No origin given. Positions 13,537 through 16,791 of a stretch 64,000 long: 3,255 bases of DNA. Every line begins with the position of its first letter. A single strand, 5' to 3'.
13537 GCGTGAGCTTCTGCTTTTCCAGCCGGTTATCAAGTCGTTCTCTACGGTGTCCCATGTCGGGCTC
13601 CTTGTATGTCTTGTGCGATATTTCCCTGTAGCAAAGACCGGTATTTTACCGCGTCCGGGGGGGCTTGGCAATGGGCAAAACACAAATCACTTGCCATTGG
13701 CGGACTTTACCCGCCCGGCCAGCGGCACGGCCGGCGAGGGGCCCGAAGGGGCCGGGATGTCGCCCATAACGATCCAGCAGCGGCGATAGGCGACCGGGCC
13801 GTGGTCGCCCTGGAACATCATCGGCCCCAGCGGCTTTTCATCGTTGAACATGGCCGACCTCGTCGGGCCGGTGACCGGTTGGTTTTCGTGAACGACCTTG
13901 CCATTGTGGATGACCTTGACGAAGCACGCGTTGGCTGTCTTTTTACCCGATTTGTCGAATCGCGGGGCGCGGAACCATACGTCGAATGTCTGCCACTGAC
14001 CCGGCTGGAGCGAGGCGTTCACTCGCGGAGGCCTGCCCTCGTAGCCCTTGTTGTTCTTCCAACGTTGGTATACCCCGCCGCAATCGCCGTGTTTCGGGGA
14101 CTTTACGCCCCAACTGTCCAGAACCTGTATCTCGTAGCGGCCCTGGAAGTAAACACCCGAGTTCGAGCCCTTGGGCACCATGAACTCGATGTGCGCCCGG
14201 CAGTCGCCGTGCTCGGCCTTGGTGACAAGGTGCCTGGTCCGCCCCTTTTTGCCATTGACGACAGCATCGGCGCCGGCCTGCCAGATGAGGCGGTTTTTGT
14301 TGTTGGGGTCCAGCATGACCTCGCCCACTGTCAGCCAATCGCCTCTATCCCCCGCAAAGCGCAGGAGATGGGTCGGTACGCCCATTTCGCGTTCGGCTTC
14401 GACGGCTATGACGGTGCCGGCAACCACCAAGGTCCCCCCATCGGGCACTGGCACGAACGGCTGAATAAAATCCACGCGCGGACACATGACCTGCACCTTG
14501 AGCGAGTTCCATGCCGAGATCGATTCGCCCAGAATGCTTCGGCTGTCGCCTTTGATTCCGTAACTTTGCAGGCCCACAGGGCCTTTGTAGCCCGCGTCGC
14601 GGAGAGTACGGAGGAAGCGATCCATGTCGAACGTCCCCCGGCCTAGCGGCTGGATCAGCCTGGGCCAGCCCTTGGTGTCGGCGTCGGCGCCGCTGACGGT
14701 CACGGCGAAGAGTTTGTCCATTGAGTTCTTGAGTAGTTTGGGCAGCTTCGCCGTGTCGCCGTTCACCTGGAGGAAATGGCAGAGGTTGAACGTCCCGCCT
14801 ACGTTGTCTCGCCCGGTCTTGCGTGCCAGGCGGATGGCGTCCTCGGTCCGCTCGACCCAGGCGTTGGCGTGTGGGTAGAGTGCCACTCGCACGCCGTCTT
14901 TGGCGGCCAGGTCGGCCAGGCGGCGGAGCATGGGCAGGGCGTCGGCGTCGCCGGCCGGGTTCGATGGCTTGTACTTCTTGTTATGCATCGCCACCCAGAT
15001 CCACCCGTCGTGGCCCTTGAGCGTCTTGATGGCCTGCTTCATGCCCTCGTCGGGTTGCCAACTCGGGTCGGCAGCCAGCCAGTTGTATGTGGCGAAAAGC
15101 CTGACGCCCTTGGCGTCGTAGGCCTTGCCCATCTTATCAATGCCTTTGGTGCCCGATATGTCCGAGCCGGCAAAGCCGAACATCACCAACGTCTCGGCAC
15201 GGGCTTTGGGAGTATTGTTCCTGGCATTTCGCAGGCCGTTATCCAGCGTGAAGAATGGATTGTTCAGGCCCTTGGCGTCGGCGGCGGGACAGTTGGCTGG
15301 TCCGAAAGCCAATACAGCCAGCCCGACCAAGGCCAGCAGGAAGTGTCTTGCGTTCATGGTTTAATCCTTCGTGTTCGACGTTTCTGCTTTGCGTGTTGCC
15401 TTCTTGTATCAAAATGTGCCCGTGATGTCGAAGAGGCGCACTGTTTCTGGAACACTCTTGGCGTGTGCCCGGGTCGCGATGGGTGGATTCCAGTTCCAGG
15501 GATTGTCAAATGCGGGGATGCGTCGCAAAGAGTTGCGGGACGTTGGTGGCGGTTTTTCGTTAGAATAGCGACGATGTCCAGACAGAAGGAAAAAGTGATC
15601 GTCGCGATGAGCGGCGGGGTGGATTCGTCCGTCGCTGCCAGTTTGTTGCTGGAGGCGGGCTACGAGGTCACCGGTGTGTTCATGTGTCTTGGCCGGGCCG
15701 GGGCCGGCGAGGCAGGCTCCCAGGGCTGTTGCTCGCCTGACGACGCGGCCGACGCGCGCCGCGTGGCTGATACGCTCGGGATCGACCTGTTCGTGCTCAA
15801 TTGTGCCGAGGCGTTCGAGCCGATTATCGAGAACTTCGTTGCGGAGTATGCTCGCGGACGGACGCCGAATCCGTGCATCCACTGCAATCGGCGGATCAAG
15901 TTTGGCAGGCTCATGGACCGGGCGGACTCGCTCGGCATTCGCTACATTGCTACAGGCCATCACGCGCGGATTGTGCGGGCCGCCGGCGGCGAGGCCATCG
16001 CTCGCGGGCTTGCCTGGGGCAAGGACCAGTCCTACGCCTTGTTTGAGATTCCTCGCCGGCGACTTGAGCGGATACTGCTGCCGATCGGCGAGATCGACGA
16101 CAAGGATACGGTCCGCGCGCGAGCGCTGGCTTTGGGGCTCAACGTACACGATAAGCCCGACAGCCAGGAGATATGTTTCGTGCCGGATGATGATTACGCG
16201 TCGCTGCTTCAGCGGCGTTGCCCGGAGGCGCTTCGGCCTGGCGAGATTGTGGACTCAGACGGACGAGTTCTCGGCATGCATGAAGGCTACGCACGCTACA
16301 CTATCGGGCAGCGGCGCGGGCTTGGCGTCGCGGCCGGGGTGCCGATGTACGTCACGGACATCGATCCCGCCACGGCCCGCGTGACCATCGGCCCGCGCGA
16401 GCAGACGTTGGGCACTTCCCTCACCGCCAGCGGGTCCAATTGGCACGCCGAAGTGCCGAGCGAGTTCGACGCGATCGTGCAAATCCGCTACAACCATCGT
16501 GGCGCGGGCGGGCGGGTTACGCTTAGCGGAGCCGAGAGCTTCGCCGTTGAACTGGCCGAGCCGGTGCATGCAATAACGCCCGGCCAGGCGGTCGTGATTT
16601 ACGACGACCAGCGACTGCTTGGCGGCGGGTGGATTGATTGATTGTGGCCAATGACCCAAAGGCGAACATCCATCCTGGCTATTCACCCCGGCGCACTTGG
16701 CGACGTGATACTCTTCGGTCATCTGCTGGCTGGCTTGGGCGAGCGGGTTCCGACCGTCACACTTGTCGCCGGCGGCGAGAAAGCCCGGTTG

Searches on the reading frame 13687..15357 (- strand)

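Call 40: search_protein_families(library=pfam, proteins=[window:13687-15357:-], max_evalue=0.00001)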
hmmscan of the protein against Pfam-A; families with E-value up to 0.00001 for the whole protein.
window:13687-15357:- (556 aa): 2 families
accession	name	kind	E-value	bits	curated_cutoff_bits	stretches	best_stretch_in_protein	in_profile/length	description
PF06439.18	3keto-disac_hyd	-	1.8e-27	97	26.8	1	364-529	30-186/187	3-keto-disaccharide hydrolase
PF01261.30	AP_endonuc_2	-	5.8e-20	72.5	31.1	1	72-271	29-234/249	Xylose isomerase-like TIM barrel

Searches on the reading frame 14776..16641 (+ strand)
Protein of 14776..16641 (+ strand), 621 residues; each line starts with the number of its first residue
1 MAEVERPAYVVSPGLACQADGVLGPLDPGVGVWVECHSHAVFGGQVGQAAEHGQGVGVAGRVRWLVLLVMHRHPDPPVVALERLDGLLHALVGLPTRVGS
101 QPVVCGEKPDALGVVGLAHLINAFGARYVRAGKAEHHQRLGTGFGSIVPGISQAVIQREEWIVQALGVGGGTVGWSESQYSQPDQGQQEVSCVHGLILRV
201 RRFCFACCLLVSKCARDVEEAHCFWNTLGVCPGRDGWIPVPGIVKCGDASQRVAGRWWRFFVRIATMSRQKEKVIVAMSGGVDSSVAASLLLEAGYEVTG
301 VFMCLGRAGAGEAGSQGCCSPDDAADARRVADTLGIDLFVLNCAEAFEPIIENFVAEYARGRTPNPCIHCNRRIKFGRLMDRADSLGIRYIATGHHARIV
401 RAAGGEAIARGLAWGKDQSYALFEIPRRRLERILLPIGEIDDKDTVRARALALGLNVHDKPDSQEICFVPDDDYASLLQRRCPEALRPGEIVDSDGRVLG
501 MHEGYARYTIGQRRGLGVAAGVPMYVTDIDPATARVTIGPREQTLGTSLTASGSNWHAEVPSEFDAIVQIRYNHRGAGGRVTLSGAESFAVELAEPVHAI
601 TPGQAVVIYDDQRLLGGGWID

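Call 41: search_protein_families(library=pfam, proteins=[window:14776-16641:+], max_evalue=0.00001)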
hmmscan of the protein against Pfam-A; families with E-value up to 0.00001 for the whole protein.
window:14776-16641:+ (621 aa): 3 families
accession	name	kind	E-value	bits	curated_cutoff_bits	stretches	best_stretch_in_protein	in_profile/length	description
PF03054.22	tRNA_Me_trans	-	3.7e-64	216.6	20.6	1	272-470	1-201/202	tRNA methyl transferase HUP domain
PF20259.3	tRNA_Me_trans_M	-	1.5e-17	63.3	27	1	478-539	4-65/66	tRNA methyl transferase PRC-barrel domain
PF20258.4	tRNA_Me_trans_C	-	2.6e-17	63.3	20.6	1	548-620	3-77/77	Aminomethyltransferase beta-barrel domain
